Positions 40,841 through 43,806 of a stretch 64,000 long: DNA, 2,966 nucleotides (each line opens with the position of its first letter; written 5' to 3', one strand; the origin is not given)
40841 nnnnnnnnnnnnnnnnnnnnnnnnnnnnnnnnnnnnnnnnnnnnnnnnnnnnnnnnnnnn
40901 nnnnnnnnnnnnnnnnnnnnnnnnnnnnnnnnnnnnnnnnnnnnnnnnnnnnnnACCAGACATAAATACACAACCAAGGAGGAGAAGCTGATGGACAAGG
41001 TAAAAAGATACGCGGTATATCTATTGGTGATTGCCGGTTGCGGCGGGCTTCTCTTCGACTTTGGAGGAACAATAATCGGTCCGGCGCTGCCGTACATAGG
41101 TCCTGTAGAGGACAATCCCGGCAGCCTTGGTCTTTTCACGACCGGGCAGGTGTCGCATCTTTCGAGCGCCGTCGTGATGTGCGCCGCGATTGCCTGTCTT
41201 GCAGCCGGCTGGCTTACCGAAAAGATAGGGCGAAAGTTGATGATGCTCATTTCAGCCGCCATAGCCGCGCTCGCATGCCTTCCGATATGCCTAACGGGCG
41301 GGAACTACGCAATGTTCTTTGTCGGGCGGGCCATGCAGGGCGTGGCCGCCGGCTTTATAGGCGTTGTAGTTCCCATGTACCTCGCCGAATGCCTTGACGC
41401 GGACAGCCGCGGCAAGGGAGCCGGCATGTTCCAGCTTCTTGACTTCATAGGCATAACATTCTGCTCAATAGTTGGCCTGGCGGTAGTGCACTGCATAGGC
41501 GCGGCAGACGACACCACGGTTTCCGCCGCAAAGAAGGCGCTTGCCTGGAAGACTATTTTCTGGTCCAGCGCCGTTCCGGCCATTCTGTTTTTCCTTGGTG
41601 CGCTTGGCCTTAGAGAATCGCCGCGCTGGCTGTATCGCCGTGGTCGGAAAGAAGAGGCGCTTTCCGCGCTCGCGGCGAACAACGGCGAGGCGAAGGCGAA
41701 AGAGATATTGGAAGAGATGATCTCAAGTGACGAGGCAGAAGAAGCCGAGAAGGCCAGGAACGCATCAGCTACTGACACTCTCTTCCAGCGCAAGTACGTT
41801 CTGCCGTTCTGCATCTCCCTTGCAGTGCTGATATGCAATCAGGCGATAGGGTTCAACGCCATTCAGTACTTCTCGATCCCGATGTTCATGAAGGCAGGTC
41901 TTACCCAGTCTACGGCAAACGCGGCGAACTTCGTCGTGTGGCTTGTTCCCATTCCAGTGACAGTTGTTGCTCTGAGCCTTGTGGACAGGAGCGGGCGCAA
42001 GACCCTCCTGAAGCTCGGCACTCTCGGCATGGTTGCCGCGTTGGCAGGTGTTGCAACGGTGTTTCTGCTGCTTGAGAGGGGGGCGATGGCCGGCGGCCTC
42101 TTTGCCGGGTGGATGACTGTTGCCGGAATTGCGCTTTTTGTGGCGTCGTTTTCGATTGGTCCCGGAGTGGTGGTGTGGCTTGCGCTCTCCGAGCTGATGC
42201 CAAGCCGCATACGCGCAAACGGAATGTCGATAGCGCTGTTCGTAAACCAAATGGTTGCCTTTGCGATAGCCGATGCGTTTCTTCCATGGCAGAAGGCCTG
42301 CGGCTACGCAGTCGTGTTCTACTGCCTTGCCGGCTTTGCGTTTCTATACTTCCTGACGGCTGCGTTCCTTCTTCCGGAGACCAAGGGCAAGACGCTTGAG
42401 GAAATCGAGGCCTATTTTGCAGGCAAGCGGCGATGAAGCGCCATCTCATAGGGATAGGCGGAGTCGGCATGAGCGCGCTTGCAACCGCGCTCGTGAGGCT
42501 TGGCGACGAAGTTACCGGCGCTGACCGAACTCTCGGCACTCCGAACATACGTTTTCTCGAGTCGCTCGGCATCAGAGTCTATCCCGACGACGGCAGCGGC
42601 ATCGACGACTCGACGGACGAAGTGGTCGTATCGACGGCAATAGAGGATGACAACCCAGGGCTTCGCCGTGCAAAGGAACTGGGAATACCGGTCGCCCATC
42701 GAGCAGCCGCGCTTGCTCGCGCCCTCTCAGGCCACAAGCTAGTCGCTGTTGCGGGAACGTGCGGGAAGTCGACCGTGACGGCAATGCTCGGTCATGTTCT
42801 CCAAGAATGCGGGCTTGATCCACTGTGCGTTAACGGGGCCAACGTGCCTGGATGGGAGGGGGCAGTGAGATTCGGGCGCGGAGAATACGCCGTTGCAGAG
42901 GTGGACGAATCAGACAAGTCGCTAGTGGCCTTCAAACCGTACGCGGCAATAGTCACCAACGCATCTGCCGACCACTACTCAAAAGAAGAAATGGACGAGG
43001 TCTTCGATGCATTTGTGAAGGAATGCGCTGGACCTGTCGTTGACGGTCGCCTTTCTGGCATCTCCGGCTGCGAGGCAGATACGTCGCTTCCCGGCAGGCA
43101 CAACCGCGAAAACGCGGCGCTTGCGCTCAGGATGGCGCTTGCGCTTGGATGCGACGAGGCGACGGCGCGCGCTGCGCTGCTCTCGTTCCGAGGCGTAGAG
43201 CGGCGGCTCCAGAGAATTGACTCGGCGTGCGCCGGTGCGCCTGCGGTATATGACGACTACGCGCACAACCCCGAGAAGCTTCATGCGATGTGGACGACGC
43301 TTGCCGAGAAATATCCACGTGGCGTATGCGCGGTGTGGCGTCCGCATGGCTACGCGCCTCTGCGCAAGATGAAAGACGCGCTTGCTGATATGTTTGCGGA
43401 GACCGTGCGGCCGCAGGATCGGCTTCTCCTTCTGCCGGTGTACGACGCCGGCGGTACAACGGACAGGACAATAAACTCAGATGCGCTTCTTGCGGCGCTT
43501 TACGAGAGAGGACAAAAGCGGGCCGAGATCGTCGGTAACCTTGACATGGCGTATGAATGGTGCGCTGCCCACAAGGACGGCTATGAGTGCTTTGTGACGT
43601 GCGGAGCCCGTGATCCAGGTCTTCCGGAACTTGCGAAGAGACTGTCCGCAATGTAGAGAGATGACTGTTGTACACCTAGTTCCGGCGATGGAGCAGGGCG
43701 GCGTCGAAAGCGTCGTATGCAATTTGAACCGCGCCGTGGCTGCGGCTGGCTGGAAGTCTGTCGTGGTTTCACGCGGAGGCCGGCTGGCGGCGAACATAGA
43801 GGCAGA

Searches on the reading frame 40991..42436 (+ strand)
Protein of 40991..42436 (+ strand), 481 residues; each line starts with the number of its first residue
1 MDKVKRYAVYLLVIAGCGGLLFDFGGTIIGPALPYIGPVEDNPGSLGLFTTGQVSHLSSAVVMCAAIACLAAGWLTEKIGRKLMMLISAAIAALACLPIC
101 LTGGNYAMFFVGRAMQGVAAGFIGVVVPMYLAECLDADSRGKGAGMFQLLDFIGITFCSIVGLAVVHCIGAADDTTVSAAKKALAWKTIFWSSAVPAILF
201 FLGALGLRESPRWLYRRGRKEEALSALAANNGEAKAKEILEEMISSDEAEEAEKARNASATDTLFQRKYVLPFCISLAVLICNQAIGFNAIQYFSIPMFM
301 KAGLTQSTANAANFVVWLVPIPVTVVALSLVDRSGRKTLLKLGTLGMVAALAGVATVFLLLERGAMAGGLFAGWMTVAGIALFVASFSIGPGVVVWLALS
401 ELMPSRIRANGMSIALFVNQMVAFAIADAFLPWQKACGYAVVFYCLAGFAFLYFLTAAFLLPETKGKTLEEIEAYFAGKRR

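Call 5: search_protein_families(library=pfam, proteins=[window:40991-42436:+], max_evalue=0.01)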
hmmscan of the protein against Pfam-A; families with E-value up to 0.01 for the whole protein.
window:40991-42436:+ (481 aa): 2 families
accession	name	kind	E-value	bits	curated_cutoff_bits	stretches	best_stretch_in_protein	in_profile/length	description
PF00083.30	Sugar_tr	-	4.8e-80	270.1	22.3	1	17-476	7-452/452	Sugar (and other) transporter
PF07690.21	MFS_1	-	1e-28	100.7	33.4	1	17-424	3-344/347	Major Facilitator Superfamily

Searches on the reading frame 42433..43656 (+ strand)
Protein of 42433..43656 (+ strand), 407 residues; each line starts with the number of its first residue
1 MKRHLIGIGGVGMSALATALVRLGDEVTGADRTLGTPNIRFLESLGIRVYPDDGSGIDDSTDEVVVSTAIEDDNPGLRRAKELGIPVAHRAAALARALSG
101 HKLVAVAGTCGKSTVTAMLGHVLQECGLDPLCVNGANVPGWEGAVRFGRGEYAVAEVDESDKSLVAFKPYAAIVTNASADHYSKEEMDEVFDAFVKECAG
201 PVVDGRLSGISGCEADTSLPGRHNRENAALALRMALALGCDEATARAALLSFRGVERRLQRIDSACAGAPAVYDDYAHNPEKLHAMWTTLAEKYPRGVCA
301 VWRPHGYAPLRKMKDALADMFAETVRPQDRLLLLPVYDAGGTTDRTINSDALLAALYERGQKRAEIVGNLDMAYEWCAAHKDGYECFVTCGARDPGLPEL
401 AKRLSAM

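Call 5: search_protein_families(library=pfam, proteins=[window:42433-43656:+], max_evalue=0.01)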
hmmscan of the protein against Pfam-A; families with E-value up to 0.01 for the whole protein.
window:42433-43656:+ (407 aa): 3 families
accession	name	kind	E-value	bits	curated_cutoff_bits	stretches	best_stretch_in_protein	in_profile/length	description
PF01225.30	Mur_ligase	-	1.4e-16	61.1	21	1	4-100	3-93/95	Mur ligase family, catalytic domain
PF02875.26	Mur_ligase_C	-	5.8e-11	43.8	28.4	1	257-392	1-126/127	Mur ligase, glutamate ligase domain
PF08245.18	Mur_ligase_M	-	9e-08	32.7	24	1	106-192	1-104/200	Mur ligase middle domain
